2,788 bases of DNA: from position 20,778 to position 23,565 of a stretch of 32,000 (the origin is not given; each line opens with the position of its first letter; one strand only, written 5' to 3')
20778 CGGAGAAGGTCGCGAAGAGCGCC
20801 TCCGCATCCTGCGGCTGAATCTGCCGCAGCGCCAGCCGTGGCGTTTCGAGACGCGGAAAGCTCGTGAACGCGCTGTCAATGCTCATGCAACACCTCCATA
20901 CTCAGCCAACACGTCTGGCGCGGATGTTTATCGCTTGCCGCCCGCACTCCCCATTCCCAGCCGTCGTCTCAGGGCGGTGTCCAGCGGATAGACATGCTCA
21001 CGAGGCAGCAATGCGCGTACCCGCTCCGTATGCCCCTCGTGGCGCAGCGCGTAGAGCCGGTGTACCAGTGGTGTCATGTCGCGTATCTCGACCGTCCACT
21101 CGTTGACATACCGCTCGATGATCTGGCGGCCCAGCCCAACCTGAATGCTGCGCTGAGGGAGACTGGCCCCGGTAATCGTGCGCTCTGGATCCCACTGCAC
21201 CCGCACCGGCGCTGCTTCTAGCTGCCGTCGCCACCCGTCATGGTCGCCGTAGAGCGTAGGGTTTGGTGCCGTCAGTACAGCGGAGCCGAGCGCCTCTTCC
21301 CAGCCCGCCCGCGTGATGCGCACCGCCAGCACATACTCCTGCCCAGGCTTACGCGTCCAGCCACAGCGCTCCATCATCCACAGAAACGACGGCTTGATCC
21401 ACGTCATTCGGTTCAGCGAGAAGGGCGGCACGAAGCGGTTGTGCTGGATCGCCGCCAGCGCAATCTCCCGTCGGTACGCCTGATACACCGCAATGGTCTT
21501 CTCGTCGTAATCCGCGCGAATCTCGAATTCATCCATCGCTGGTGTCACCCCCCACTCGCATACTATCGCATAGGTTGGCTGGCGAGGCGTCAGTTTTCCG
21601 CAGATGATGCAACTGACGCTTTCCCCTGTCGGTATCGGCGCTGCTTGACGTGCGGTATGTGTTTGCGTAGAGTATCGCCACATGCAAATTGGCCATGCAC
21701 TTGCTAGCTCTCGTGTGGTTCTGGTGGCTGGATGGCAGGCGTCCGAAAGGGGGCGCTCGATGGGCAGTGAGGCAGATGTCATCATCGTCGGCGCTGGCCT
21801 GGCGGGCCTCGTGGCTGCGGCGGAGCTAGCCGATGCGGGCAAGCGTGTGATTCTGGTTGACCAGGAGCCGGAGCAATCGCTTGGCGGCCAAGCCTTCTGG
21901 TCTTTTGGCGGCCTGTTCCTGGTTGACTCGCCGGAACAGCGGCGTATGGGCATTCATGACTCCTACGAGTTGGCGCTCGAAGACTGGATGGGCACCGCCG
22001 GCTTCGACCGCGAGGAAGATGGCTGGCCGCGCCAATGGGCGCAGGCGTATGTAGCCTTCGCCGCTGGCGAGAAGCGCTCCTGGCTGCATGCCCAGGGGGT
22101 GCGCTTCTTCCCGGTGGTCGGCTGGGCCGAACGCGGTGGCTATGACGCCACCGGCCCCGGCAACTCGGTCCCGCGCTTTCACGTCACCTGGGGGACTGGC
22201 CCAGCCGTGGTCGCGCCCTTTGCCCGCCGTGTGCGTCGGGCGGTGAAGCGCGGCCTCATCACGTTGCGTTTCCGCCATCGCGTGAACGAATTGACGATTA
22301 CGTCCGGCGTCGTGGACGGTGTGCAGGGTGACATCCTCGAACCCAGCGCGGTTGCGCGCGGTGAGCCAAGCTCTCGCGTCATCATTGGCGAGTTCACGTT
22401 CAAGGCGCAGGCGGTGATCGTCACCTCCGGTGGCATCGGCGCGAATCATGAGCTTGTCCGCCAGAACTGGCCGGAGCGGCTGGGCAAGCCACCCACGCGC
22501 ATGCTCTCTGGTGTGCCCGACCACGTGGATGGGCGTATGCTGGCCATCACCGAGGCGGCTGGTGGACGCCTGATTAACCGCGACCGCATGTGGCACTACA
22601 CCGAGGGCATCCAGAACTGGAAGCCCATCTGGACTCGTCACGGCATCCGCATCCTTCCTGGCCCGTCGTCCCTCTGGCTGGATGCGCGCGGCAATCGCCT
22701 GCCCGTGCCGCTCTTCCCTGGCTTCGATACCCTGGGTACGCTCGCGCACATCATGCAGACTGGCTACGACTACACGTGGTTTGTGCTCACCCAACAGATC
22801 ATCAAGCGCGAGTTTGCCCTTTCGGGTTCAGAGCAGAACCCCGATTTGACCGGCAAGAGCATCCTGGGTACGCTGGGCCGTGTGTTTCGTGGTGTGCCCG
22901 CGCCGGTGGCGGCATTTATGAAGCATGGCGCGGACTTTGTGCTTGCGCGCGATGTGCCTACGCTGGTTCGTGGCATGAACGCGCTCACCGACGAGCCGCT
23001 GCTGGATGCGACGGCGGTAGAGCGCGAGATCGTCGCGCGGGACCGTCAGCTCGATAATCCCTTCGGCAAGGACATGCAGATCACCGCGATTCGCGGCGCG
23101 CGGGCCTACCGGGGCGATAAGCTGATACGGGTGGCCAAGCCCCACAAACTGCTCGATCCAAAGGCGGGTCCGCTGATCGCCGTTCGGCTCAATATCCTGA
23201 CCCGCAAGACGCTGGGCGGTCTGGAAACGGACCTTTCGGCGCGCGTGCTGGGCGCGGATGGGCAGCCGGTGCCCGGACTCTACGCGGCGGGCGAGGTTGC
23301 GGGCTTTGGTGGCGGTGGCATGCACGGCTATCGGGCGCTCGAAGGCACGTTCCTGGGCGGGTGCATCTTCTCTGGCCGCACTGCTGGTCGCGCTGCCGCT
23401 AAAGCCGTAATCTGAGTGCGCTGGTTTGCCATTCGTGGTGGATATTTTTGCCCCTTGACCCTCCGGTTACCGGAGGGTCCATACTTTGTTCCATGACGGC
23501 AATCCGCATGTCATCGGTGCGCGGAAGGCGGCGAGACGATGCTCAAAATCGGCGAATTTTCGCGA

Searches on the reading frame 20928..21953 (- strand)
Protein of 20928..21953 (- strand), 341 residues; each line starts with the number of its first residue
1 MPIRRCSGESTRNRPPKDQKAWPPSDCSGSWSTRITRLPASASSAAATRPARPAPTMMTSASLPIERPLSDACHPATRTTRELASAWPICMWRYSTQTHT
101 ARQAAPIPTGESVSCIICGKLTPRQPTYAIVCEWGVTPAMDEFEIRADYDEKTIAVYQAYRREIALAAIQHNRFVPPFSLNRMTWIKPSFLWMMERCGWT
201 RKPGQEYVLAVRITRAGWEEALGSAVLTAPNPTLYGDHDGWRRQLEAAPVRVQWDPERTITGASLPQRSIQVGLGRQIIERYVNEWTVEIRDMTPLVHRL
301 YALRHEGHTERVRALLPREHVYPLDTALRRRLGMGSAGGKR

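Call 10: search_protein_families(library=pfam, proteins=[window:20928-21953:-], max_evalue=0.001)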
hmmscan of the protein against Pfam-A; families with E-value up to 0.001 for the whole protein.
window:20928-21953:- (341 aa): 1 family
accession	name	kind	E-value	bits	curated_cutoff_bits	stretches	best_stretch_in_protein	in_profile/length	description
PF14124.11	DUF4291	-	2.3e-70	236.6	27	1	144-322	1-180/180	Domain of unknown function (DUF4291)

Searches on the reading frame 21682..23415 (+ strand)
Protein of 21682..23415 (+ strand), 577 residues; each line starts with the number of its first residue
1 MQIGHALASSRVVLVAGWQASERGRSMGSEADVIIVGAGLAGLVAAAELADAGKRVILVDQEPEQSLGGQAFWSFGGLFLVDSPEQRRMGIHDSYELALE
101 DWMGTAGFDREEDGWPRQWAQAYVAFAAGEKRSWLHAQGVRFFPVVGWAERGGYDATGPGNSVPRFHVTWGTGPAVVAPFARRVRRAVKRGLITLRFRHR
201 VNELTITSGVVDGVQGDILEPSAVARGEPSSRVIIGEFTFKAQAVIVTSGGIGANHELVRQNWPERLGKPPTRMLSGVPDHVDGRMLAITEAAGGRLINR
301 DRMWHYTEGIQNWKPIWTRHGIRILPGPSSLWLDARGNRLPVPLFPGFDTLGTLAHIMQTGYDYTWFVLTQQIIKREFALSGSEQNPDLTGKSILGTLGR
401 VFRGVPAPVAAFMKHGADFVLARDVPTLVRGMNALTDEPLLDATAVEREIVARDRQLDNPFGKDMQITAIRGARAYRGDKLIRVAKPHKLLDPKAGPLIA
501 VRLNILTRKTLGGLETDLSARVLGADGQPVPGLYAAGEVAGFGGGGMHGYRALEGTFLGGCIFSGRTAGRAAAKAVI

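Call 10: search_protein_families(library=pfam, proteins=[window:21682-23415:+], max_evalue=0.001)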
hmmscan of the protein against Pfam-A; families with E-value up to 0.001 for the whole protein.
window:21682-23415:+ (577 aa): 10 families
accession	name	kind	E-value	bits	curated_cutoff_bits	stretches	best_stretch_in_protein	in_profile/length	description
PF00890.30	FAD_binding_2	-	5.7e-89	299.6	20.4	1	32-558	1-414/414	FAD binding domain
PF03486.20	HI0933_like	-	4e-08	33.4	50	1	32-63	2-33/244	HI0933-like protein Rossmann domain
PF01494.25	FAD_binding_3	-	9.9e-08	32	22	1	30-69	1-40/349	FAD binding domain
PF12831.13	FAD_oxidored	-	1.4e-07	31.6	27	1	32-74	1-41/416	FAD dependent oxidoreductase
PF13450.12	NAD_binding_8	-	2.3e-07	31.4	21.9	1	35-71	1-35/68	NAD(P)-binding Rossmann-like domain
PF01266.30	DAO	-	6.5e-07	29.6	27.9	1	32-258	1-209/353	FAD dependent oxidoreductase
PF07992.20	Pyr_redox_2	-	1.8e-06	28.1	26.1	1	32-66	2-36/291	Pyridine nucleotide-disulphide oxidoreductase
PF05834.18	Lycopene_cycl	-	2.6e-05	23.9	23.4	1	32-75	1-46/380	Lycopene cyclase protein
PF01134.28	GIDA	-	3.2e-05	23.6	22.1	1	32-64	1-33/391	Glucose inhibited division protein A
PF01946.23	Thi4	-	6.2e-05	22.8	26.2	1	30-79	17-64/235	Thi4 family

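Call 16: find_encoding_contigs(protein=window:21682-23415:+, flank=10000, max_places=4)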
Protein window:21682-23415:+ (577 aa): no gene with exactly this product is on record in the collection.
